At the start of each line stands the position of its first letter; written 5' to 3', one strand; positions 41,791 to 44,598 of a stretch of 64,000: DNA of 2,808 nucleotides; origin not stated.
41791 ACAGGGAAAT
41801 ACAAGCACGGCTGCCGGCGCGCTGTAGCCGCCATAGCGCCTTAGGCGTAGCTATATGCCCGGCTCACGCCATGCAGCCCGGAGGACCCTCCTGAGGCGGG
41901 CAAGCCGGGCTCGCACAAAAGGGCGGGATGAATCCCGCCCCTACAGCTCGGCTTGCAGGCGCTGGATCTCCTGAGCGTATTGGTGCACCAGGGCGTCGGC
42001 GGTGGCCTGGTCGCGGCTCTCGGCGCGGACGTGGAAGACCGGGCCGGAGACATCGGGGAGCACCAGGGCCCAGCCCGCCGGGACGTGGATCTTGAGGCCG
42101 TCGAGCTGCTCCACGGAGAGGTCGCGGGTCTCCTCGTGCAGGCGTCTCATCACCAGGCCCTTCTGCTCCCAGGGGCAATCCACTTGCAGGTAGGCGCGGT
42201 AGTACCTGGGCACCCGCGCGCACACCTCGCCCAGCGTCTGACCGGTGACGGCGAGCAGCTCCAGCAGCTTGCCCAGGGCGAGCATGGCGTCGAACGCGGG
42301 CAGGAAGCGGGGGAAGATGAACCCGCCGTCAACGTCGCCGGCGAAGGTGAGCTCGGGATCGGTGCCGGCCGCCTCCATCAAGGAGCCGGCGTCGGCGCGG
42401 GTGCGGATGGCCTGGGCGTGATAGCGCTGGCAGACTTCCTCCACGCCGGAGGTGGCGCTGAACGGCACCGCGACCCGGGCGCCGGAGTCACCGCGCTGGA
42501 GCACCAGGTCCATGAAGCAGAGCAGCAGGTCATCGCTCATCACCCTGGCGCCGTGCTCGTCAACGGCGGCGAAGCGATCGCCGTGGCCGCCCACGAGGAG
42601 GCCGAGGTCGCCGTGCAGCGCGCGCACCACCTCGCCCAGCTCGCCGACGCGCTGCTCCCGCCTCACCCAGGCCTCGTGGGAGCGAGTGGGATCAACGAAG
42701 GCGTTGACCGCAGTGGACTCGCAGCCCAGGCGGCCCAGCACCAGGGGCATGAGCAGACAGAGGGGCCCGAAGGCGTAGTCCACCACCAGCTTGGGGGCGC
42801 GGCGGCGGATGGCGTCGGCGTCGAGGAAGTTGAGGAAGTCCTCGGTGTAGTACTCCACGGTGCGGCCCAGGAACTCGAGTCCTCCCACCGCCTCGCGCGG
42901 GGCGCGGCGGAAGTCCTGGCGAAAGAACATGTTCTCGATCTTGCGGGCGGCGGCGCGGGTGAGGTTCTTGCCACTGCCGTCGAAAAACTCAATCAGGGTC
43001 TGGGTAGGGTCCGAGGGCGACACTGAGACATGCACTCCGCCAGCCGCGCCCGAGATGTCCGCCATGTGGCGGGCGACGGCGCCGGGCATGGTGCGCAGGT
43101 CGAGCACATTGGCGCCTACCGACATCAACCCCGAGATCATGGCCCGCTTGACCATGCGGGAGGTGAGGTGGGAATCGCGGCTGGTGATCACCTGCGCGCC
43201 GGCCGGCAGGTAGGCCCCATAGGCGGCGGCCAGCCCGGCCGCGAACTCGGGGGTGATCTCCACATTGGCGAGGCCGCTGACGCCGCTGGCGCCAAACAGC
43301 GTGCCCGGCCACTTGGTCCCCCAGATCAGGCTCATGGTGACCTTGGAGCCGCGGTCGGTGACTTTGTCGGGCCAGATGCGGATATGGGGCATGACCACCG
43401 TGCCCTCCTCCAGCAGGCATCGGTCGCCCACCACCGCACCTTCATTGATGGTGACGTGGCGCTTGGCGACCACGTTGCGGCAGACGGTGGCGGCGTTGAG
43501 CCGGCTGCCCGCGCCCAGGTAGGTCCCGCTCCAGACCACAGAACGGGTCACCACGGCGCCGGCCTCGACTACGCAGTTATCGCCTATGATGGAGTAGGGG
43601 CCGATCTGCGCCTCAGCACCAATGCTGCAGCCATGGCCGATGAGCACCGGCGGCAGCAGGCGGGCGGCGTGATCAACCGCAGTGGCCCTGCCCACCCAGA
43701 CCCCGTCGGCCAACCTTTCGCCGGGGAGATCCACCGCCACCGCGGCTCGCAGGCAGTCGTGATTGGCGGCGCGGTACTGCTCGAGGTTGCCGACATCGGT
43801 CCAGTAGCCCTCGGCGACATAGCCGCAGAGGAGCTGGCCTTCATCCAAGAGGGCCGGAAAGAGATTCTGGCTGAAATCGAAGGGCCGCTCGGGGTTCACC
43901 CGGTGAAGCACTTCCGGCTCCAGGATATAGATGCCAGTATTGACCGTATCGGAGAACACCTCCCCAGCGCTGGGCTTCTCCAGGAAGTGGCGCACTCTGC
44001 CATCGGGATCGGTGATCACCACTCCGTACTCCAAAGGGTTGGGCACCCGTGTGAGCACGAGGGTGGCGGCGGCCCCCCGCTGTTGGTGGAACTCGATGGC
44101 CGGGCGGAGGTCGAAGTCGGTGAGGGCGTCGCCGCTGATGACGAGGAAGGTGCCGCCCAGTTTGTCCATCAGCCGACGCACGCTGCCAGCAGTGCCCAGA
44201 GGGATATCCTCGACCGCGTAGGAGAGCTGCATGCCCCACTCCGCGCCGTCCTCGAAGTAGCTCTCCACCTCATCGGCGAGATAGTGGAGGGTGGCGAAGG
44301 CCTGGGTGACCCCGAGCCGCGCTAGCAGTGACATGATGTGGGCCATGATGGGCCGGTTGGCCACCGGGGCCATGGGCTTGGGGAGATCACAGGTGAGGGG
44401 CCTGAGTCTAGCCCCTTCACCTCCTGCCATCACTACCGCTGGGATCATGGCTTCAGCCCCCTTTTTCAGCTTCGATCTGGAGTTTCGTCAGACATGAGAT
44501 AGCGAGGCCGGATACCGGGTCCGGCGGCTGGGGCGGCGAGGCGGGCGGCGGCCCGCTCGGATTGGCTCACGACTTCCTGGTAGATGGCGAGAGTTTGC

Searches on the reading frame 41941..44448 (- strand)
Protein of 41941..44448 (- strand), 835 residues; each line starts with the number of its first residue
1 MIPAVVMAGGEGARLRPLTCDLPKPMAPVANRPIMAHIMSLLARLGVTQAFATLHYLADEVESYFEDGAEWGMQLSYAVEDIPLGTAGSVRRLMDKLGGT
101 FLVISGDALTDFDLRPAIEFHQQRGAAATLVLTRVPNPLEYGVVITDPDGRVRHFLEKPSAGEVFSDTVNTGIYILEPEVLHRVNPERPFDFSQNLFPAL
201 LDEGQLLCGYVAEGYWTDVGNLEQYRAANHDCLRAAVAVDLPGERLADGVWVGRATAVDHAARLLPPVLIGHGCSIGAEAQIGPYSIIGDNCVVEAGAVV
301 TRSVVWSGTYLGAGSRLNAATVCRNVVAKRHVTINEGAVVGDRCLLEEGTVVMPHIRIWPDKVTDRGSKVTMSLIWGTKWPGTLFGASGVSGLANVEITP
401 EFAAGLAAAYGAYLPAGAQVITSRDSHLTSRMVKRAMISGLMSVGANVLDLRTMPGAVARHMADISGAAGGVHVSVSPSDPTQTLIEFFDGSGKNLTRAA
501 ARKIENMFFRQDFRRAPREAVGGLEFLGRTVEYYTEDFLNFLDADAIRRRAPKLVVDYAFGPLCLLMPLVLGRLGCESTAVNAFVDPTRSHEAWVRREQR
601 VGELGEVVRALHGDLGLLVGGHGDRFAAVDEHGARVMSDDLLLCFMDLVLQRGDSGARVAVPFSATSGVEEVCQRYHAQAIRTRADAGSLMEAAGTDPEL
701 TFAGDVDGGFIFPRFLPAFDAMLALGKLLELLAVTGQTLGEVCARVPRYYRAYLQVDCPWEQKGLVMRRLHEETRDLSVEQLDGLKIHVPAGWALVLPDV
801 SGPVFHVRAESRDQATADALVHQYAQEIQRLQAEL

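Call 14: find_encoding_contigs(protein=window:41941-44448:-, flank=10000, max_places=4)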
Protein window:41941-44448:- (835 aa): no gene with exactly this product is on record in the collection.

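Call 22: search_protein_families(library=pfam, proteins=[window:41941-44448:-], max_evalue=0.01)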
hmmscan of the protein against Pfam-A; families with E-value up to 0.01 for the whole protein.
window:41941-44448:- (835 aa): 11 families
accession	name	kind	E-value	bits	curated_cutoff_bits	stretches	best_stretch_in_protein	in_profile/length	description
PF00483.29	NTP_transferase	-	9.8e-52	176.4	21.2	1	4-232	2-242/245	Nucleotidyl transferase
PF02878.22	PGM_PMM_I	-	2.5e-24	86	22.5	1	383-514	2-137/138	Phosphoglucomutase/phosphomannomutase, alpha/beta/alpha domain I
PF25084.1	LbH_EIF2B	-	2.2e-16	60.2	54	1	253-351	7-104/105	EIF2B subunit epsilon LbH domain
PF02879.22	PGM_PMM_II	-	3.4e-11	44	29.3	1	533-633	2-103/103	Phosphoglucomutase/phosphomannomutase, alpha/beta/alpha domain II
PF00132.30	Hexapep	-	4.8e-11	42.3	27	1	268-302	2-36/36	Bacterial transferase hexapeptide (six repeats)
PF14602.12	Hexapep_2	-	1.5e-07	31.4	27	1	267-302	1-34/34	Hexapeptide repeat of succinyl-transferase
PF02880.22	PGM_PMM_III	-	2.4e-07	31.3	20.7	1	639-749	3-115/115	Phosphoglucomutase/phosphomannomutase, alpha/beta/alpha domain III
PF24894.1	Hexapep_GlmU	-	7.1e-06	26.5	23.3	2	286-352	19-83/104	GlmU-like, C-terminal hexapeptide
PF12804.13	NTP_transf_3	-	3.6e-05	24.4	27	1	4-108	1-96/160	MobA-like NTP transferase domain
PF25087.1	GMPPB_C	-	0.002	18.2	39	1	268-358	5-100/110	GMPPB C-terminal domain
PF08464.15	Gemini_AC4_5_2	-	0.0053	17.1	25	0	35-57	1-23/43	Geminivirus AC4/5 conserved region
